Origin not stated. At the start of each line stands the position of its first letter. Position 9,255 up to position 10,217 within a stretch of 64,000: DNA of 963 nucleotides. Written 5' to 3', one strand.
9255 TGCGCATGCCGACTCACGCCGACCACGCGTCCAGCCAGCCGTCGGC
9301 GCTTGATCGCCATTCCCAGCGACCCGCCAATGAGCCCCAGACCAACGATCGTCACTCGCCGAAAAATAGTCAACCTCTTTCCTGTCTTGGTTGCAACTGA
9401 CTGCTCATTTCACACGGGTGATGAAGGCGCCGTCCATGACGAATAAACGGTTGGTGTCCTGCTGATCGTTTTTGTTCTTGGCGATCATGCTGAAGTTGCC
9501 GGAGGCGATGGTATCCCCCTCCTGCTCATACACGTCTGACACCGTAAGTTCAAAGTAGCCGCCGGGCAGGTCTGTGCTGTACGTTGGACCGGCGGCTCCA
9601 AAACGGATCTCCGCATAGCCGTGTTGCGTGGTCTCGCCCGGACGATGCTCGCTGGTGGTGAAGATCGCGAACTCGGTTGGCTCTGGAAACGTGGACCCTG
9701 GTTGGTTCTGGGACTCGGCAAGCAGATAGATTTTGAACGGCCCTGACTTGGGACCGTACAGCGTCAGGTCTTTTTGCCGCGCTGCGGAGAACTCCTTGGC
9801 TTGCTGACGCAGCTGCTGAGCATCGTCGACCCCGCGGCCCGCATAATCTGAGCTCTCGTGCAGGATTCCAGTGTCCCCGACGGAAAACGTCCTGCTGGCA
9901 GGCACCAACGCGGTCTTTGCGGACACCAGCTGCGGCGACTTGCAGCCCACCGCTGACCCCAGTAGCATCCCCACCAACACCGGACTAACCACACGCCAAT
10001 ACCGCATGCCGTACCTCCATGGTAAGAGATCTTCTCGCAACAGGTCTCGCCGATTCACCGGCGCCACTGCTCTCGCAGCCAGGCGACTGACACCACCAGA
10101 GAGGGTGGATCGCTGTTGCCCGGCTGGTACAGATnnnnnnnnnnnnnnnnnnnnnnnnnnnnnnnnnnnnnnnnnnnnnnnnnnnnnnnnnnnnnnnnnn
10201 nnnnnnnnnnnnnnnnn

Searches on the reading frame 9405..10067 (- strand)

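Call 3: search_protein_families(library=pfam, proteins=[window:9405-10067:-], max_evalue=1)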
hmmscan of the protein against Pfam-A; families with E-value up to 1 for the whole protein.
window:9405-10067:- (220 aa): 0 families

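Call 4: search_protein_families(library=padloc, proteins=[window:9405-10067:-], max_evalue=1)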
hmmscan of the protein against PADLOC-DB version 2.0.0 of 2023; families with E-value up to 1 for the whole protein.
window:9405-10067:- (220 aa): 0 families

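Call 5: search_protein_families(library=ncbifam, proteins=[window:9405-10067:-], max_evalue=1)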
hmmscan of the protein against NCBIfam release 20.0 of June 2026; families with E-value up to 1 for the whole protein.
window:9405-10067:- (220 aa): 0 families

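Call 39: search_protein_families(library=phrogs, proteins=[window:9405-10067:-], max_evalue=0.1)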
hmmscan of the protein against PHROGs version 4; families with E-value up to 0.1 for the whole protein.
window:9405-10067:- (220 aa): 1 family
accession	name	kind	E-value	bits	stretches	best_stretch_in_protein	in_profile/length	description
phrog_4440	-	tail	0.068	13.3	1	174-215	195-235/410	tail fiber protein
